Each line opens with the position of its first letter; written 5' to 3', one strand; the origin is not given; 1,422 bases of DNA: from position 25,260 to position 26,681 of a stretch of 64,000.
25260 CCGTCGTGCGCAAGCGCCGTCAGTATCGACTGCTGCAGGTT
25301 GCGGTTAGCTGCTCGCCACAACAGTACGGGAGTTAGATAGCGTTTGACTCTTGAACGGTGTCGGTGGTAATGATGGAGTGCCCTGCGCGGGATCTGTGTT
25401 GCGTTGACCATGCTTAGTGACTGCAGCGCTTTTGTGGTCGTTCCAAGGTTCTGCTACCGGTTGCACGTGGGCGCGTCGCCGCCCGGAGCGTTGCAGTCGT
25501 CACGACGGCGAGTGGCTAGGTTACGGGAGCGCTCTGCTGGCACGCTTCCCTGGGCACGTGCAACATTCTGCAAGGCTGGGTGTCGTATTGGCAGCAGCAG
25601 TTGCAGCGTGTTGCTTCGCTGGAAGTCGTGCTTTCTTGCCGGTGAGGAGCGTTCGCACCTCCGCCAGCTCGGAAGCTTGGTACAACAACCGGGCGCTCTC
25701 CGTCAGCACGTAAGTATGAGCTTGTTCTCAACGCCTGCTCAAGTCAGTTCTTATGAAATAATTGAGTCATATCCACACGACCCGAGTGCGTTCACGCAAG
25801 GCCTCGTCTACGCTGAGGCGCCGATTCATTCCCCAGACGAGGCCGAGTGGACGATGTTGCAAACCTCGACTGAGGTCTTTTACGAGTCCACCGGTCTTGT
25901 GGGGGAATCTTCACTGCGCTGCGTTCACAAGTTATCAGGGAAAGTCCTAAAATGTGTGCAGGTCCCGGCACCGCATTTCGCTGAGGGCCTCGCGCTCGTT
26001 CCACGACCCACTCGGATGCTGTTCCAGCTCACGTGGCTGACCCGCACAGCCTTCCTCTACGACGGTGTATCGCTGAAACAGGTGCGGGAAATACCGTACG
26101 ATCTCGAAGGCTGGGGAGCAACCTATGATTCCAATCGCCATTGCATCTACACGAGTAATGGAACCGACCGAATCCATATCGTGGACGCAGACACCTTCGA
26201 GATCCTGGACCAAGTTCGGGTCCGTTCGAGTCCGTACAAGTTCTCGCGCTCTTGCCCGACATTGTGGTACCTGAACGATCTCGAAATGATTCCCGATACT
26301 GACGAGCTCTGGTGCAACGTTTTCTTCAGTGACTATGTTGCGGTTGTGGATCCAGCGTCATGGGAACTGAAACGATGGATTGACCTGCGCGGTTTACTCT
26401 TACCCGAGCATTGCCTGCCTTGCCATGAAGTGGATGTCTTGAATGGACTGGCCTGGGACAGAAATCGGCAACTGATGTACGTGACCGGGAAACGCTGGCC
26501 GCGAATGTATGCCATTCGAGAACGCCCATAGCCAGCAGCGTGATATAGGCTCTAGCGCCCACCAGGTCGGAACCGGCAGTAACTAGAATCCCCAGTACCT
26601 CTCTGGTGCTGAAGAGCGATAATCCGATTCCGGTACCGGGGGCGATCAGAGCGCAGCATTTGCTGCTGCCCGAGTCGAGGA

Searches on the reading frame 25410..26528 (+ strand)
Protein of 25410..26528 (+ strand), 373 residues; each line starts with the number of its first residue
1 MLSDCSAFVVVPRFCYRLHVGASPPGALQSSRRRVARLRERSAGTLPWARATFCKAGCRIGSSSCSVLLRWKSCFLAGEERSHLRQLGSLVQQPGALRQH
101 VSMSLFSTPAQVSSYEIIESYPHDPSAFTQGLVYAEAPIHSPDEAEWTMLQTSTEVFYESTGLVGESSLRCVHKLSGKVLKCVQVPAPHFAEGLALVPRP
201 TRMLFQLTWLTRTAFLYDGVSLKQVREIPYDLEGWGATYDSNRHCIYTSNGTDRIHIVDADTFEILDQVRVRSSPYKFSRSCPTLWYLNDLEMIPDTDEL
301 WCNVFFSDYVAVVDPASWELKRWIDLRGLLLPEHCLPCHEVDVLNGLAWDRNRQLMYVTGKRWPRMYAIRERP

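Call 48: find_homologous_proteins(query=window:25410-26528:+)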
Query window:25410-26528:+ (373 aa): 2047 proteins with E <= 0.001 among 6546 candidates; the best 120 are listed.
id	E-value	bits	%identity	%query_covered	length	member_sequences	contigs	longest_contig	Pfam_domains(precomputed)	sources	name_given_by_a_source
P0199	3.7e-257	870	99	100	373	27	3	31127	PF05096.19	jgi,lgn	jgi:glutamine cyclotransferase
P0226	1.4e-119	418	67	73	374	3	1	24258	PF05096.19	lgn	-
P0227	2.2e-118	414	66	72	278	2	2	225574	PF05096.19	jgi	jgi:glutaminyl-peptide cyclotransferase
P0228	1.4e-93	332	54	75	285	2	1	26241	PF05096.19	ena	-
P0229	7.1e-60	221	36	69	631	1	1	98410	PF05096.19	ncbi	ncbi:MAG: glutaminyl-peptide cyclotransferase [Anaerolineae bacterium]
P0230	2.3e-47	180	40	71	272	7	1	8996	PF05096.19,PF21959.3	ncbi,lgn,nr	ncbi:MAG TPA: glutaminyl-peptide cyclotransferase [Blastocatellia bacterium]|nr:glutaminyl-peptide c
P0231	3.8e-47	179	42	71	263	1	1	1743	PF05096.19,PF21959.3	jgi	jgi:glutaminyl-peptide cyclotransferase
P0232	4.5e-47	179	43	70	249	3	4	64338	PF05096.19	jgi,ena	-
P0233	5.1e-47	179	43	70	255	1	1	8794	PF05096.19,PF21959.3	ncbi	-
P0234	1.0e-46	178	42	71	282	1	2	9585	PF05096.19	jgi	jgi:glutamine cyclotransferase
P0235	1.3e-46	177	39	82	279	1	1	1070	PF05096.19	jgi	jgi:glutaminyl-peptide cyclotransferase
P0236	2.0e-46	177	41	70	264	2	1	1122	PF05096.19,PF21959.3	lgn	-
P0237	2.4e-46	177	41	71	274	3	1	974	PF05096.19,PF21959.3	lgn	-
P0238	2.5e-46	176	41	70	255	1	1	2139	PF05096.19,PF21959.3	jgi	-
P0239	4.1e-46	176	40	76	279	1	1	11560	PF05096.19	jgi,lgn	jgi:glutamine cyclotransferase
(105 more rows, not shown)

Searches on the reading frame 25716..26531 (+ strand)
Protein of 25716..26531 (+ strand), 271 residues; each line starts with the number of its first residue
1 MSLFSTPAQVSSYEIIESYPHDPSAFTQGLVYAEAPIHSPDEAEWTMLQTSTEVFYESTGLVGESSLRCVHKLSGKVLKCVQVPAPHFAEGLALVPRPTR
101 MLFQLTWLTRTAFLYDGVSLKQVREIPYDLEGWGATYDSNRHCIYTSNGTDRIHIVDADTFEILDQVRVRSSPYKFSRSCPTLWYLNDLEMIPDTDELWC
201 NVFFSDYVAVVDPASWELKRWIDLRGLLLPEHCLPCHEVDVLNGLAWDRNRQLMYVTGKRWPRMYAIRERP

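Call 4: search_protein_families(library=pfam, proteins=[window:25716-26531:+], max_evalue=0.01)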
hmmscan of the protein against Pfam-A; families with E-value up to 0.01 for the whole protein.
window:25716-26531:+ (271 aa): 1 family
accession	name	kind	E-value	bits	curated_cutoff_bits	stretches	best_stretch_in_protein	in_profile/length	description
PF05096.18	Glu_cyclase_2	-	1.3e-57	195.6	22.3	1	7-268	21-248/249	Glutamine cyclotransferase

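Call 16: search_solved_structures(query=window:25716-26531:+, show_alignments=4)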
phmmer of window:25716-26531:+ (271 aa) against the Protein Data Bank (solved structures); distinct sequences matched with E-value up to 0.001: 4.
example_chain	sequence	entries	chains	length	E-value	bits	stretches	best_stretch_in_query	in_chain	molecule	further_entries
3mbr_X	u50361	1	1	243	4.2e-39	137.8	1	7-271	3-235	Glutamine cyclotransferase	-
2faw_A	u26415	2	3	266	7.8e-36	127.1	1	10-268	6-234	glutamine cyclotransferase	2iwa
3nol_A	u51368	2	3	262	5.8e-35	124.3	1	6-267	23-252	Glutamine cyclotransferase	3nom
3nok_A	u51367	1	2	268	1.1e-16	64.3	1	55-268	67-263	Glutaminyl Cyclase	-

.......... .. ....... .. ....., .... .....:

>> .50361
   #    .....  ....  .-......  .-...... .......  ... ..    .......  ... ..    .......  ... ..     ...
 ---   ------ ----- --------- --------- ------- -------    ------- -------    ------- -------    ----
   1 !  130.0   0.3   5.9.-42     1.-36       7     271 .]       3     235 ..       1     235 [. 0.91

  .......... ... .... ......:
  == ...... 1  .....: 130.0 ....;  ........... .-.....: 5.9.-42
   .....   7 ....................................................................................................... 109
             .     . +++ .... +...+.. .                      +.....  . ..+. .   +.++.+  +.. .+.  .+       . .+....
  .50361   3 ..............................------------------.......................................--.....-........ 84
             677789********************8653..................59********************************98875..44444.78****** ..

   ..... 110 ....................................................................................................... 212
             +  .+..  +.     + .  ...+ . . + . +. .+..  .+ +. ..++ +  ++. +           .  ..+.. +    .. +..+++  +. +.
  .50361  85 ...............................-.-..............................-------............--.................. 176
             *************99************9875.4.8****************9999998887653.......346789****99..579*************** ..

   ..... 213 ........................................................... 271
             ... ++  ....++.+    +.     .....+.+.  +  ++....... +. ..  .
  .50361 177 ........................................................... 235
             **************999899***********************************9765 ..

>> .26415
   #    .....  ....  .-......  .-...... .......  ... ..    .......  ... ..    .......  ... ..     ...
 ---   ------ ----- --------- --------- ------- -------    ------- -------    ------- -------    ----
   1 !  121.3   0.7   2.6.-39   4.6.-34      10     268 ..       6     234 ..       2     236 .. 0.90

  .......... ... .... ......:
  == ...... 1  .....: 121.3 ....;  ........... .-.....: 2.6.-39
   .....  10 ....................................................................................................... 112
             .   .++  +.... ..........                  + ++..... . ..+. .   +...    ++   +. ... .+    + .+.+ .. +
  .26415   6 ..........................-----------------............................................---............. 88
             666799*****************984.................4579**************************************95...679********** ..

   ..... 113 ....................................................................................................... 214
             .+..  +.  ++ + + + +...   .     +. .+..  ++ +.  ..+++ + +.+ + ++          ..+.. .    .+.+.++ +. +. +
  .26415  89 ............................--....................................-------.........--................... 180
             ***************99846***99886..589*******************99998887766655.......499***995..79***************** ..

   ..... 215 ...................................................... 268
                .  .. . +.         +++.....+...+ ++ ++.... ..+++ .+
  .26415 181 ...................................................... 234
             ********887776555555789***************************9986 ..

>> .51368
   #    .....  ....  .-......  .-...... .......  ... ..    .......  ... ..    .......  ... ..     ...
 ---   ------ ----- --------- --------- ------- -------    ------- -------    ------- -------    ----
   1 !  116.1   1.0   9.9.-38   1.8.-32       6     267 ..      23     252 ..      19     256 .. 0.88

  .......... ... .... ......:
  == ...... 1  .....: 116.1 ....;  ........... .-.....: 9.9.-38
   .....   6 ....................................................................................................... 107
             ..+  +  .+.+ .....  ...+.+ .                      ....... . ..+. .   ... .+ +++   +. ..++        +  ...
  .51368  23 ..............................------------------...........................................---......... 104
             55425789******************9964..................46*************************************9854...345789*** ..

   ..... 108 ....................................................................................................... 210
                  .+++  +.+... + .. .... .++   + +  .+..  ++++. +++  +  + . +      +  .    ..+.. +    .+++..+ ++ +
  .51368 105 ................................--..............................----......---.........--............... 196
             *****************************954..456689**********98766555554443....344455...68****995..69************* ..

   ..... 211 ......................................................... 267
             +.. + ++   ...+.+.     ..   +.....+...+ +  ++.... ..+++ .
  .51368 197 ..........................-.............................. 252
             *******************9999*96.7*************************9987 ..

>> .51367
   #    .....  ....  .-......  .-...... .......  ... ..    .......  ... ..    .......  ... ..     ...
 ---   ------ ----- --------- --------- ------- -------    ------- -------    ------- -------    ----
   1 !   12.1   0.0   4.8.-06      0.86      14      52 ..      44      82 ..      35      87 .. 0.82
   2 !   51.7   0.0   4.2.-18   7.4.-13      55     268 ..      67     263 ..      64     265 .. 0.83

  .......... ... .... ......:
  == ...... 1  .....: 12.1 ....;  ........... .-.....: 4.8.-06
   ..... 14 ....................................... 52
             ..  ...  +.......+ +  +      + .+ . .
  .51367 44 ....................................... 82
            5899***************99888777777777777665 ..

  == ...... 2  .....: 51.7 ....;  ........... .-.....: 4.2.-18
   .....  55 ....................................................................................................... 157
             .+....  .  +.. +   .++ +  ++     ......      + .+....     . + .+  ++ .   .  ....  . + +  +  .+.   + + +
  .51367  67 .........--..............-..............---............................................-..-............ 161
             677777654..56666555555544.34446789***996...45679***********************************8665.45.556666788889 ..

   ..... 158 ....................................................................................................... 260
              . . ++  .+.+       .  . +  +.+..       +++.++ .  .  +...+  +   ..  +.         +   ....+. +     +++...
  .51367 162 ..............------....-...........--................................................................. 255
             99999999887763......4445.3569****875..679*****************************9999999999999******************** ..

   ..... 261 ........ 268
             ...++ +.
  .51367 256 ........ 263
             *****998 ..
